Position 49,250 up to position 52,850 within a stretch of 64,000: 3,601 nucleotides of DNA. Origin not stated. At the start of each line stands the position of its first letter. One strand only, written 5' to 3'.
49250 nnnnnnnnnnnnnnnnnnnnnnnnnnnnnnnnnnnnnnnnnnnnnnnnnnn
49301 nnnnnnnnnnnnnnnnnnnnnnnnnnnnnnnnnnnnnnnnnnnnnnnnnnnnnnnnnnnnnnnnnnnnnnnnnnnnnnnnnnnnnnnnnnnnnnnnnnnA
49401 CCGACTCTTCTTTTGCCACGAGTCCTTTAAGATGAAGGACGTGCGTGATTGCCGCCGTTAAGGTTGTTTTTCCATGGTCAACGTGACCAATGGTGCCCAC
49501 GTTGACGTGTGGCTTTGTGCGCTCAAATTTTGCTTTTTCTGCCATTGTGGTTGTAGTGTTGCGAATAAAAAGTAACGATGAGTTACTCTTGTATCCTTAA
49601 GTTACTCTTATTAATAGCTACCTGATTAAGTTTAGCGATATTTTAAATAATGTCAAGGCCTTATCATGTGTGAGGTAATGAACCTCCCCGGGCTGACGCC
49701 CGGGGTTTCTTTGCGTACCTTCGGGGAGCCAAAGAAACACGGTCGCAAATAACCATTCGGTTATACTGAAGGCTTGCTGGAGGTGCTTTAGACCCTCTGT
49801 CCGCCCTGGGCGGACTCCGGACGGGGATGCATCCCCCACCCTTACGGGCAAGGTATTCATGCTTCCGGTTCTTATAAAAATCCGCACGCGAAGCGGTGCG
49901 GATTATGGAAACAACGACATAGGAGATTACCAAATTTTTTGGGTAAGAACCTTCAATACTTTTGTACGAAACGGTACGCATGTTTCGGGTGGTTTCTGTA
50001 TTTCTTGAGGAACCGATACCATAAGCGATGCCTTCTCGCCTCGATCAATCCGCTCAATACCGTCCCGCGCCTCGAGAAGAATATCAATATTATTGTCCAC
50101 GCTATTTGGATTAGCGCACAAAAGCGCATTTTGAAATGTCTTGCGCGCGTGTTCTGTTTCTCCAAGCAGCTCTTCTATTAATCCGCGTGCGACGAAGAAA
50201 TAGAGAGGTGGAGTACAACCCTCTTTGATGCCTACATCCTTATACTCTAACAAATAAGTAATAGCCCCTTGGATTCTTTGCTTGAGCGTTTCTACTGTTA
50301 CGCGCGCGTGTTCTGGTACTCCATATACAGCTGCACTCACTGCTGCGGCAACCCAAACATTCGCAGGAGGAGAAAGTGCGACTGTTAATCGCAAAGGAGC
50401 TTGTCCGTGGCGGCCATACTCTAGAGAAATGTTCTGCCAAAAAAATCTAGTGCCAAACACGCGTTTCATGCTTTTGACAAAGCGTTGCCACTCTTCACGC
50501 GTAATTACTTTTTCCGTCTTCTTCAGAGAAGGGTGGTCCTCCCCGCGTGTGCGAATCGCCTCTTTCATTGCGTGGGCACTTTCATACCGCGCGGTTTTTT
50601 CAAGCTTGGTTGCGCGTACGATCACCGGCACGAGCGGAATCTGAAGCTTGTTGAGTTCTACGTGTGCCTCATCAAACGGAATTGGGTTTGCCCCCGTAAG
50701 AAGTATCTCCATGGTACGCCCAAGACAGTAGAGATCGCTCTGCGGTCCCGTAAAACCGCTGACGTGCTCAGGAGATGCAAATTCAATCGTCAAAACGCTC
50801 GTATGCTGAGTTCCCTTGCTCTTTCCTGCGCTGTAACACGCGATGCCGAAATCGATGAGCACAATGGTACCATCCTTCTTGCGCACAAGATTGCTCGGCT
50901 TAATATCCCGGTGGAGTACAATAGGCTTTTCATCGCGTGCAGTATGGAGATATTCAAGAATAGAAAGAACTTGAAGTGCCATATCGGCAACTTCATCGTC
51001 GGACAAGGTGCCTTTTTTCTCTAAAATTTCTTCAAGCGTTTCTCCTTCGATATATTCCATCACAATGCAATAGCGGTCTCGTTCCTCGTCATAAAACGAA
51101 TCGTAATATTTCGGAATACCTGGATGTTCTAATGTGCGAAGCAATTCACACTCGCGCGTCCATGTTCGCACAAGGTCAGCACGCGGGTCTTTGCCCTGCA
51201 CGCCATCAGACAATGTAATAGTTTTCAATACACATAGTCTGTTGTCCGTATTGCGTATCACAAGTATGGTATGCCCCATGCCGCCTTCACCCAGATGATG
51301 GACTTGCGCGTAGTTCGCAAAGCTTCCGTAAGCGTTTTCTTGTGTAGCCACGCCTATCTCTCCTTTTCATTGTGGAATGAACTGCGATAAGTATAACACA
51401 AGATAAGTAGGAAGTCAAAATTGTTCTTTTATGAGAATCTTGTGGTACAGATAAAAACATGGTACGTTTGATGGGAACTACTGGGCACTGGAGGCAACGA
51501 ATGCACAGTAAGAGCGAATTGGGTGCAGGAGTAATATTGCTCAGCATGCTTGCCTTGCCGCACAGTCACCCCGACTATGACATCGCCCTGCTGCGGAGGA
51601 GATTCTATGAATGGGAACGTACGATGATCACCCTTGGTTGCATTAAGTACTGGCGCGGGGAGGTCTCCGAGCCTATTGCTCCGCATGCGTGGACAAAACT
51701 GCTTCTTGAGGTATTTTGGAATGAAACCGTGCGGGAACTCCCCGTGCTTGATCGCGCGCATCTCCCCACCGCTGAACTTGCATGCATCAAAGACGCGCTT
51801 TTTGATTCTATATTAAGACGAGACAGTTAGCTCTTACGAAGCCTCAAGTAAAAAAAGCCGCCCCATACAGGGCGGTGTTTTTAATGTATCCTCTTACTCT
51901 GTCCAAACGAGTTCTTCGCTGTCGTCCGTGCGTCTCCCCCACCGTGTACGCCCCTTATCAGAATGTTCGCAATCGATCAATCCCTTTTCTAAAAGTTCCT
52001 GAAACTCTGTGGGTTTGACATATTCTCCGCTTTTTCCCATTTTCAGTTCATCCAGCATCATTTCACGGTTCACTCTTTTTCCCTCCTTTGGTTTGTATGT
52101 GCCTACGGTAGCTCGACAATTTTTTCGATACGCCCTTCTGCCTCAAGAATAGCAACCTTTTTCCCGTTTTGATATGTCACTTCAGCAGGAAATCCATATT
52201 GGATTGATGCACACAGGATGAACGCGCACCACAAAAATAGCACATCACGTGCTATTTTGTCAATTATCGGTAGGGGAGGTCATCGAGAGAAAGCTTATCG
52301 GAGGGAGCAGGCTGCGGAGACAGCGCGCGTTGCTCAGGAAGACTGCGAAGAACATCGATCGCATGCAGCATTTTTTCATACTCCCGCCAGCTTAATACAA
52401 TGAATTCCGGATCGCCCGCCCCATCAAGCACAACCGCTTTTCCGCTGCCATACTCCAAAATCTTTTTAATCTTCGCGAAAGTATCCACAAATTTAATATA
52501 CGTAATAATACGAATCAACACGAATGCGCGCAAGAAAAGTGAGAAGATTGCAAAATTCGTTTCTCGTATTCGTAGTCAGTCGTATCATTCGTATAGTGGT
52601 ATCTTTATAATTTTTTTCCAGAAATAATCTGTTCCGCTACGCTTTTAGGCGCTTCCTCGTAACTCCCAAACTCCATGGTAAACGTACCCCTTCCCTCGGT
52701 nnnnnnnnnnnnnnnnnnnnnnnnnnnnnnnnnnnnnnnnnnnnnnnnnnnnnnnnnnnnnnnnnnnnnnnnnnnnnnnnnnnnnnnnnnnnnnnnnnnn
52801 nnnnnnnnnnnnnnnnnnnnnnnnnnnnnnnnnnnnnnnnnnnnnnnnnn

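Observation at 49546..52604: About 3 kb insertion splitting the str operon between fusA and tuf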

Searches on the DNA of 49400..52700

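Call 6: search_rna_families(source=window, start=49400, end=52700, threshold=evalue, max_evalue=10, show_alignments=3)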
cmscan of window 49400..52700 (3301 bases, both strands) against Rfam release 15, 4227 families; matches with E-value up to 10: 10.
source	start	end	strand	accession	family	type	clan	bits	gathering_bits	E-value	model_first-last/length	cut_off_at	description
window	49675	49709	-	RF01340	CRISPR-DR29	Gene; CRISPR;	-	25.5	39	0.021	1-37/37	no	CRISPR RNA direct repeat element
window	51378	51470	+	RF00132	snoR24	Gene; snRNA; snoRNA; CD-box;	-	21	38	2.5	1-92/92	no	Small nucleolar RNA R24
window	49656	49740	+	RF00007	U12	Gene; snRNA; splicing;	CL00006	20.6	53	0.43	1-151/151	no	U12 minor spliceosomal RNA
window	49686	49716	+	RF01687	Acido-Lenti-1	Gene; sRNA;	-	20.2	37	0.17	1-46/46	no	Acido-Lenti-1 RNA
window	49565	49713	+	RF01808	MicX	Gene; sRNA;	-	19.4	75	0.33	1-194/194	no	MicX Vibrio cholerae sRNA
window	52219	52266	+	RF02066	STnc320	Gene; sRNA;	-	18.8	50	3.5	1-55/55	no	Salmonella enterica sRNA STnc320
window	51768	51885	+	RF00506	Thr_leader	Cis-reg; leader;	-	18.3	55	4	1-118/118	no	Threonine operon leader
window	49657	49711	+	RF02784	SorX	Gene; sRNA;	-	17.8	46.6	0.7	1-73/73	no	Singlet oxygen resistance RNA X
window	49662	49764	-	RF02621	BSnc120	Gene; sRNA;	-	15.8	114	9.9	1-88/88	no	Brucella sRNA 120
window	49691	49805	-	RF00294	snoTBR17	Gene; snRNA; snoRNA; CD-box;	-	13.7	40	7.4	1-119/119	no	Small nucleolar RNA TBR17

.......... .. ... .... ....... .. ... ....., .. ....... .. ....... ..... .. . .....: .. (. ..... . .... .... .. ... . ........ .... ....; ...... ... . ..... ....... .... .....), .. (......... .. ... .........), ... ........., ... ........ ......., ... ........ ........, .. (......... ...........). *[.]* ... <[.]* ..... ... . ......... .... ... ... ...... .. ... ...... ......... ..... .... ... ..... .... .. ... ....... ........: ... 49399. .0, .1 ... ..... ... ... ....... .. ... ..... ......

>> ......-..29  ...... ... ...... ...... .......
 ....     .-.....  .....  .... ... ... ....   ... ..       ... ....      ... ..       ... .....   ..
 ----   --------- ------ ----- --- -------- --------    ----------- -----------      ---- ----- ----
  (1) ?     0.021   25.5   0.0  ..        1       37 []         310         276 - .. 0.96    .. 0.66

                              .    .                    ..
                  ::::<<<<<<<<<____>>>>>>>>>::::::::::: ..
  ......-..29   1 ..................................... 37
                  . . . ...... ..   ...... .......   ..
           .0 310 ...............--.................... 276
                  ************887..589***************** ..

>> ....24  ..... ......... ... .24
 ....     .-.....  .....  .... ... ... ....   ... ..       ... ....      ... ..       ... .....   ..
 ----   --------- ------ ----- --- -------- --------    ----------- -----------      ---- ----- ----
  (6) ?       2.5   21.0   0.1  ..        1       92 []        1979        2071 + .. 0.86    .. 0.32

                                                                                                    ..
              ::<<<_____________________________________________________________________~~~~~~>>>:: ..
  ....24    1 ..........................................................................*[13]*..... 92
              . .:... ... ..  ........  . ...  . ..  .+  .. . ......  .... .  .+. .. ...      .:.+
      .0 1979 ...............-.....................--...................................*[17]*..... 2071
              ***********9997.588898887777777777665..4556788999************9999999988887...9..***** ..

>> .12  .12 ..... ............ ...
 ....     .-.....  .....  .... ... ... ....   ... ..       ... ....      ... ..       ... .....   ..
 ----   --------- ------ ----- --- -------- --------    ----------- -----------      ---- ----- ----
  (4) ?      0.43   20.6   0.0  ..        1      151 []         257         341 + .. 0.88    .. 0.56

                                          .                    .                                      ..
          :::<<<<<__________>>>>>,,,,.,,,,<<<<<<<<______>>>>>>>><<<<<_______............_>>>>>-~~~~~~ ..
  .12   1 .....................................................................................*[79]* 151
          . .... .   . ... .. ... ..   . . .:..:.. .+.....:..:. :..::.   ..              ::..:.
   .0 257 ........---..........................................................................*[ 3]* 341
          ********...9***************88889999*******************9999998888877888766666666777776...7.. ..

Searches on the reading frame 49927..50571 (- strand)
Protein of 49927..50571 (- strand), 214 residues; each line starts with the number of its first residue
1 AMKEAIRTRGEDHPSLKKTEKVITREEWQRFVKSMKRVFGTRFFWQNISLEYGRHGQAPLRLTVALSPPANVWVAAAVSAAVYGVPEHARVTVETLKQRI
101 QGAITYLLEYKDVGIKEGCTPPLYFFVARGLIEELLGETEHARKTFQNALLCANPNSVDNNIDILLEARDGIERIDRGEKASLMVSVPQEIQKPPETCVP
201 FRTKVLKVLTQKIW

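Call 26: search_protein_representatives(protein=window:49927-50571:-)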
Query: 214 residues. Proteins with E-value up to 0.001 (for the whole library): 0; up to 1e-10: 0; up to 1e-30: 0. The best 0 are listed.

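Call 58: predict_structure(protein=window:49927-50571:-)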
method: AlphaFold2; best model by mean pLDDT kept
length: 214 residues; sequences in the alignment: 1
mean_pLDDT: 39.8   pTM: 0.35
mean pLDDT of the five models: 39.8, 36.3, 36.3, 34.5, 32.3
residues with pLDDT >= 90: 0; 70-90: 0; 50-70: 45; < 50: 169
segments of 3 or more residues with pLDDT < 50: 1-25, 34-92, 112-139, 141-156, 179-214
pLDDT, mean of each block of 10 residues (from residue 1): 24 32 46 44 38 35 36 35 30 53 54 38 38 44 43 46 60 55 32 32 25 27
secondary structure, 60 per line:
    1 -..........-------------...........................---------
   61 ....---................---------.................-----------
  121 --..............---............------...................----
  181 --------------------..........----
elements in order: H2-11 H25-47 E48-51 E61-64 H68-83 H93-109 H123-136 H140-151 H158-176 H201-210
